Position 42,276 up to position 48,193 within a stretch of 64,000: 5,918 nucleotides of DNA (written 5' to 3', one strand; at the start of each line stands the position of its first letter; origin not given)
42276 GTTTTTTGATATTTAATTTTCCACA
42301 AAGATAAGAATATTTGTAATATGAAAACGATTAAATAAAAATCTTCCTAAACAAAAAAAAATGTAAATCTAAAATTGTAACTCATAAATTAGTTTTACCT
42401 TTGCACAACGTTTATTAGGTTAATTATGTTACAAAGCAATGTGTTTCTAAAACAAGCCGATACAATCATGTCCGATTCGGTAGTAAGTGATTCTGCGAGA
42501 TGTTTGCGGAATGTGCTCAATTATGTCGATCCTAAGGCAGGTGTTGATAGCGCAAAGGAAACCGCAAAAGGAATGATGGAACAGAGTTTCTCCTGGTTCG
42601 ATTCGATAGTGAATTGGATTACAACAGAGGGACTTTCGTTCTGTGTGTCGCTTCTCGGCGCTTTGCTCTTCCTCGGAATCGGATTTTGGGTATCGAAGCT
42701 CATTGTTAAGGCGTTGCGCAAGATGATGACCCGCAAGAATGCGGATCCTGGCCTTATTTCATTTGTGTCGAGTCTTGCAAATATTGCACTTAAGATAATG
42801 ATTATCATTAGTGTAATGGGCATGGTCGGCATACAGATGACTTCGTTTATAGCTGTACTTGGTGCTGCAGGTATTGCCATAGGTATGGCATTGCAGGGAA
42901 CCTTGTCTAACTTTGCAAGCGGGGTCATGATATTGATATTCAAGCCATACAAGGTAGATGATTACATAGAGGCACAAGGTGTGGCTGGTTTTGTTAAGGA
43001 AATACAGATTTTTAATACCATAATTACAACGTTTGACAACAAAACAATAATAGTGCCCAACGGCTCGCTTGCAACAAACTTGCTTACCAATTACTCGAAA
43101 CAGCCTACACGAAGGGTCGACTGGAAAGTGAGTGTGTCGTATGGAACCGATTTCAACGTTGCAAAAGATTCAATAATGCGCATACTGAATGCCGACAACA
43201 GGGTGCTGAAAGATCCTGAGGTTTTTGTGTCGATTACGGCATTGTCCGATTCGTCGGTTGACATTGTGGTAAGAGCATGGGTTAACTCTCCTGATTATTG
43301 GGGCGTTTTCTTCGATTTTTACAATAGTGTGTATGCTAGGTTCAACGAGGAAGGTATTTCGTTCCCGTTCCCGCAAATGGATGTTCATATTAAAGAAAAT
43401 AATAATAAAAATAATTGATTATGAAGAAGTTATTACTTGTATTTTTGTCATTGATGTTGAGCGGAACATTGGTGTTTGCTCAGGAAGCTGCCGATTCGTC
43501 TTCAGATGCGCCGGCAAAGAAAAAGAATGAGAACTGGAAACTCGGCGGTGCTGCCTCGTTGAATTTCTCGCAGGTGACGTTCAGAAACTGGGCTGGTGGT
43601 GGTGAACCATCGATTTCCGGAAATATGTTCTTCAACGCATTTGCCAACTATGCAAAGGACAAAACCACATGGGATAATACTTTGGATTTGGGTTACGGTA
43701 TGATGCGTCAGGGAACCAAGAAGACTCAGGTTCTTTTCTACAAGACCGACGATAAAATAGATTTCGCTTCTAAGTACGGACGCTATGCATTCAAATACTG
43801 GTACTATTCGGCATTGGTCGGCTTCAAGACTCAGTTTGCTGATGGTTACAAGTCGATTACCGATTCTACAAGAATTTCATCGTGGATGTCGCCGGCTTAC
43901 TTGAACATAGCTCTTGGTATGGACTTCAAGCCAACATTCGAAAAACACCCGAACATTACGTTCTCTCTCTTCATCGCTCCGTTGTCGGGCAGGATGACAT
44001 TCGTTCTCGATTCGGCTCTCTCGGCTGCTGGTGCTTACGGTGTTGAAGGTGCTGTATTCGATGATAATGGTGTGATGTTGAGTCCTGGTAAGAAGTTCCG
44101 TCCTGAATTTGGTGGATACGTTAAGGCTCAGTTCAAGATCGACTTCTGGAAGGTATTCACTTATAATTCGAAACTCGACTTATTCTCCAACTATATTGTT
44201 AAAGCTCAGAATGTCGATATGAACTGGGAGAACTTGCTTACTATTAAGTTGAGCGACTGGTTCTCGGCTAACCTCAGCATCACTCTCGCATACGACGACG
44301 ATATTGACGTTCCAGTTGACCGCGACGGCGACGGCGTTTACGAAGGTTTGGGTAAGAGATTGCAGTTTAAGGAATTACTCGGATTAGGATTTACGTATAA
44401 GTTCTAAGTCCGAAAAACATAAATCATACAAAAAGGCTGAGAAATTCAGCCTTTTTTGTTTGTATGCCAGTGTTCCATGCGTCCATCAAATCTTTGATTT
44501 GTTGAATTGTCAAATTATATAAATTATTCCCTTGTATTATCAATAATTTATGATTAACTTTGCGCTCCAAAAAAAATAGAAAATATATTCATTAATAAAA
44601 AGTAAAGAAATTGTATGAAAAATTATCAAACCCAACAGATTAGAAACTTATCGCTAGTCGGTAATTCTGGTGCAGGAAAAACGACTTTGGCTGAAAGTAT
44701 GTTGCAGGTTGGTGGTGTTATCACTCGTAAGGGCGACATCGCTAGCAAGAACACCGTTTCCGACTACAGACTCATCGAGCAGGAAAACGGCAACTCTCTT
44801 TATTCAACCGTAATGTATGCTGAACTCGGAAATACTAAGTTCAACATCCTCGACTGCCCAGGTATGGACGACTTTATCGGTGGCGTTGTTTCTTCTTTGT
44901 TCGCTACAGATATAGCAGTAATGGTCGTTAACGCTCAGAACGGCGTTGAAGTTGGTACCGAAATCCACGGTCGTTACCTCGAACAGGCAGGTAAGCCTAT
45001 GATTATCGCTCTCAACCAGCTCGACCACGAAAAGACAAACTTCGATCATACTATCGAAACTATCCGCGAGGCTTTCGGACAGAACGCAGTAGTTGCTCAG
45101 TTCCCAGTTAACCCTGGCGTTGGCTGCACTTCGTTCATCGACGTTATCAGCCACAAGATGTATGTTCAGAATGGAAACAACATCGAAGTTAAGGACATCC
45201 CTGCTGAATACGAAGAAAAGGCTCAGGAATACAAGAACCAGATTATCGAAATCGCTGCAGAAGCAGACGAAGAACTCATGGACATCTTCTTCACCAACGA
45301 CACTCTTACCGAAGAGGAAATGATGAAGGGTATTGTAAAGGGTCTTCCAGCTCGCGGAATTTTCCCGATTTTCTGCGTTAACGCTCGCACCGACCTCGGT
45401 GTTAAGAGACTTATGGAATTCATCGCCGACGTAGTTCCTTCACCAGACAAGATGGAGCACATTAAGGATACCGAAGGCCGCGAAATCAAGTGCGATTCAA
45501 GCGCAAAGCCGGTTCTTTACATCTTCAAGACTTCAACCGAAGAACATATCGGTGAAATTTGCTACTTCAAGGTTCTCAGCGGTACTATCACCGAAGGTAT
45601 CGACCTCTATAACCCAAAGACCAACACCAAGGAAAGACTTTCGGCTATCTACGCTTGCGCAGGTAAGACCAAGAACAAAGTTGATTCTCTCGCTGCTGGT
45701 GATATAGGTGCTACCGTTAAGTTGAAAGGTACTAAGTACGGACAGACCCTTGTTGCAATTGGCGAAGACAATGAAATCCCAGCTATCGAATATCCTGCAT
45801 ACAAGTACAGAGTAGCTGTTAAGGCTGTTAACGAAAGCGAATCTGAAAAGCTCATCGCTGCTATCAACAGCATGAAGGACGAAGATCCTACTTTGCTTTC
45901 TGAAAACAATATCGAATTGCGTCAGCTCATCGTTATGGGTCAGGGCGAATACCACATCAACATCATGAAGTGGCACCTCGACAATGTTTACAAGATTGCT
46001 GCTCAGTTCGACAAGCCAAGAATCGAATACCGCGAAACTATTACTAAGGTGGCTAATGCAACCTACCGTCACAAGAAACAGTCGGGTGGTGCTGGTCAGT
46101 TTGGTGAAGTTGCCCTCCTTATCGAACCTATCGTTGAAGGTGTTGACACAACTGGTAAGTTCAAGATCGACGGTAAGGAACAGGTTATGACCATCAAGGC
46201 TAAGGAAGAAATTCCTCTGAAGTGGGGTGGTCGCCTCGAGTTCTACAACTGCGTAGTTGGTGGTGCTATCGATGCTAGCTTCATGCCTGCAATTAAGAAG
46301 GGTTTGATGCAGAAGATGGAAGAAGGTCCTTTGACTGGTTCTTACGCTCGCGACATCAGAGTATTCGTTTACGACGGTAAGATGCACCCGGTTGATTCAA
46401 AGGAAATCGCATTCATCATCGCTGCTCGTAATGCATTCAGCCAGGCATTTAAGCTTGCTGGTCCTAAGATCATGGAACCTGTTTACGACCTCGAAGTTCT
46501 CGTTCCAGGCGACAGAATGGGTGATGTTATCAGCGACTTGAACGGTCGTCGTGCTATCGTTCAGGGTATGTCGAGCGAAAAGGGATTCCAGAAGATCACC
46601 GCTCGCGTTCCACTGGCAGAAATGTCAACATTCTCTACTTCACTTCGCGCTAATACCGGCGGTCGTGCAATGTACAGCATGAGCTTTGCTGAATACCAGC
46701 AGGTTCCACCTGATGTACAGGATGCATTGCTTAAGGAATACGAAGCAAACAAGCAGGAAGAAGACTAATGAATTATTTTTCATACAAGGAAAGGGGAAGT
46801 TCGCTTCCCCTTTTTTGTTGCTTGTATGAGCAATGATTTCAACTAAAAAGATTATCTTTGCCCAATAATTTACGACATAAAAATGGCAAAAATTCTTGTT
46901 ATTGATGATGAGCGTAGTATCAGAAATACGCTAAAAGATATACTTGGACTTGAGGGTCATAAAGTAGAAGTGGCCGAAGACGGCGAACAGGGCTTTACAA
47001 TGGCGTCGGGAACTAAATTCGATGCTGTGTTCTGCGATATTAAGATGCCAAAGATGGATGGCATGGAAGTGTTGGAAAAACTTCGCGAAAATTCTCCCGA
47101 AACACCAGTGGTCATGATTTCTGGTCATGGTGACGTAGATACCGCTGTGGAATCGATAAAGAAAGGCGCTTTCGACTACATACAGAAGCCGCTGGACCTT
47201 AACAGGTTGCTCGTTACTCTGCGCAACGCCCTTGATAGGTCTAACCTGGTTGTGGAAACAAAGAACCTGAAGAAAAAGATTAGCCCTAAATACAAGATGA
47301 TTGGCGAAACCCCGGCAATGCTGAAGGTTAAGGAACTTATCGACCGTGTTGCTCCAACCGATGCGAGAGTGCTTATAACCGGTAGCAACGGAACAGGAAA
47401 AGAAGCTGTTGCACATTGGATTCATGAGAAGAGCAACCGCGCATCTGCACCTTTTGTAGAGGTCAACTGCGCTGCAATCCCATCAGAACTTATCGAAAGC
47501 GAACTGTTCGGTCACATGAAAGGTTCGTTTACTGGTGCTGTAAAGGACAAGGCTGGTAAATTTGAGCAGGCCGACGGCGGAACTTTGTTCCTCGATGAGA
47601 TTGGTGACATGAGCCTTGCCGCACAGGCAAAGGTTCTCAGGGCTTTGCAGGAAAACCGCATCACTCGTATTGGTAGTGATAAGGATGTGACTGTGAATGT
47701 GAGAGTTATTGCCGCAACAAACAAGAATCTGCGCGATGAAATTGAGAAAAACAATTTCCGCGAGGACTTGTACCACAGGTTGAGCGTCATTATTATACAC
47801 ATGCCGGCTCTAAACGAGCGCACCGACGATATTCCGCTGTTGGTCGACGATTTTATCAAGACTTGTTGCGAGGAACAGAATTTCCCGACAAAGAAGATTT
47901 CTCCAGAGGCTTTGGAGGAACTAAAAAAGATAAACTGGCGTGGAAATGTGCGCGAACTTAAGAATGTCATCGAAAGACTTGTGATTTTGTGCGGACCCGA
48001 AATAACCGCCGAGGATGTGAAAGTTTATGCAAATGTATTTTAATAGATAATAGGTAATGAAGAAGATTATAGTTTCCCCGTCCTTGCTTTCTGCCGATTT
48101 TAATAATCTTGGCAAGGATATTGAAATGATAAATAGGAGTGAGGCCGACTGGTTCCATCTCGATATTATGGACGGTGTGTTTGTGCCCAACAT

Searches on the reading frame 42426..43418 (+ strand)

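Call 8: search_protein_families(library=pfam, proteins=[window:42426-43418:+], max_evalue=0.001)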
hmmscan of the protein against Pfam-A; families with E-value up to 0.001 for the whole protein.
window:42426-43418:+ (330 aa): 4 families
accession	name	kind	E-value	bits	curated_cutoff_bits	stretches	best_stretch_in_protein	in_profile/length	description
PF00924.24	MS_channel_2nd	-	1.1e-21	77.1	20.2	1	159-225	2-68/68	Mechanosensitive ion channel, beta-domain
PF21082.3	MS_channel_3rd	-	2.3e-12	47.6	21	1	232-313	2-88/88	Mechanosensitive ion channel MscS, C-terminal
PF05552.17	MS_channel_1st_1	-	4.5e-07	30.1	22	1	66-107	7-48/50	Mechanosensitive ion channel, conserved TM helix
PF21088.3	MS_channel_1st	-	0.00018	21.9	23.1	1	121-157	6-42/42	Mechanosensitive ion channel, transmembrane helices 2/3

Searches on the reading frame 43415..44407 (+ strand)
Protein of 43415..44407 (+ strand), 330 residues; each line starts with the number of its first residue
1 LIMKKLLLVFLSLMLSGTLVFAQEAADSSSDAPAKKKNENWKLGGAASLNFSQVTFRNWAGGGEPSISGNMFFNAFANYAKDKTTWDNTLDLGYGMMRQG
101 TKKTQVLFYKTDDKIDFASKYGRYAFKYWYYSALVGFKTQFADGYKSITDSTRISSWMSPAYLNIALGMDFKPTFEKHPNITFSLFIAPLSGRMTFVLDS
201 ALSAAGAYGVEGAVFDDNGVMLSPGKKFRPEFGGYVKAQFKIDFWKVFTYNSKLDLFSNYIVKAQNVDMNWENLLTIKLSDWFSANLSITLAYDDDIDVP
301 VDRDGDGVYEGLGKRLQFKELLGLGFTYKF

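Call 8: search_protein_families(library=pfam, proteins=[window:43415-44407:+], max_evalue=0.001)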
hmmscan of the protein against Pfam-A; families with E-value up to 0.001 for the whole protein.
window:43415-44407:+ (330 aa): 1 family
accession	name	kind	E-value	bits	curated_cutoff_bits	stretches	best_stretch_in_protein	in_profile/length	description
PF11276.14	DUF3078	-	1.4e-28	99.5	25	1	51-145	1-92/92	Protein of unknown function (DUF3078)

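Call 79: search_protein_families(library=ncbifam, proteins=[window:43415-44407:+], max_evalue=0.01)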
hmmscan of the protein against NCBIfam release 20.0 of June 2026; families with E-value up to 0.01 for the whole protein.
window:43415-44407:+ (330 aa): 0 families

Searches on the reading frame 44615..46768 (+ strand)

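Call 8: search_protein_families(library=pfam, proteins=[window:44615-46768:+], max_evalue=0.001)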
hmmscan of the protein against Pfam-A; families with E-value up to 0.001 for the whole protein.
window:44615-46768:+ (717 aa): 8 families
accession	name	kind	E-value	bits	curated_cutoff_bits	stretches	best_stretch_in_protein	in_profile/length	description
PF00009.33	GTP_EFTU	-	1.3e-33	116.6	26.5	1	8-276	2-188/188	Elongation factor Tu GTP binding domain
PF03764.24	EFG_IV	-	4.8e-31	107.5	24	2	534-615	39-120/121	Elongation factor G, domain IV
PF00679.30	EFG_C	-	2.2e-26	92.1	27.9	1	619-704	2-88/89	Elongation factor G C-terminus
PF14492.12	EFG_III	-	3.1e-13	50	27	1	398-465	6-73/75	Elongation Factor G, domain III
PF22042.2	EF-G_D2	-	9.5e-11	42.1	27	1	302-380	5-82/84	Elongation factor G domain 2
PF01926.29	MMR_HSR1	-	2.2e-06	28.2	21.9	1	13-135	3-113/113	50S ribosome-binding GTPase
PF03144.31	GTP_EFTU_D2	-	6.8e-06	26.9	30.3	1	313-379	1-72/73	Elongation factor Tu domain 2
PF00005.33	ABC_tran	-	8.4e-05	23.6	25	0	8-42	10-42/137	ABC transporter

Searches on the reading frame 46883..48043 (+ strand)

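Call 8: search_protein_families(library=pfam, proteins=[window:46883-48043:+], max_evalue=0.001)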
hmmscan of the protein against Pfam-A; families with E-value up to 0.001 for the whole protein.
window:46883-48043:+ (386 aa): 7 families
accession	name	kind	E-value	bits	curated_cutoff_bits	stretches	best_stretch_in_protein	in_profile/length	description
PF00158.32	Sigma54_activat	-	8.6e-72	240.7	20.2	1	139-305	1-167/168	Sigma-54 interaction domain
PF00072.30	Response_reg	-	1.9e-32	112.2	30.2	1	4-113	1-110/111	Response regulator receiver domain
PF14532.12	Sigma54_activ_2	-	1.9e-24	86.9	25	1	140-310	1-138/138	Sigma-54 interaction domain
PF25601.1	AAA_lid_14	-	5.6e-21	74.6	27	1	312-379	2-70/87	AAA+ ATPase lid domain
PF00004.35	AAA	-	4.9e-08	33.9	21.2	1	163-293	1-120/131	ATPase family associated with various cellular activities (AAA)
PF07728.20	AAA_5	-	1.9e-07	31.6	22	1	163-299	2-138/139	AAA domain (dynein-related subfamily)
PF06490.17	FleQ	-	1.7e-05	25.6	22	1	3-116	1-106/108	Flagellar regulatory protein FleQ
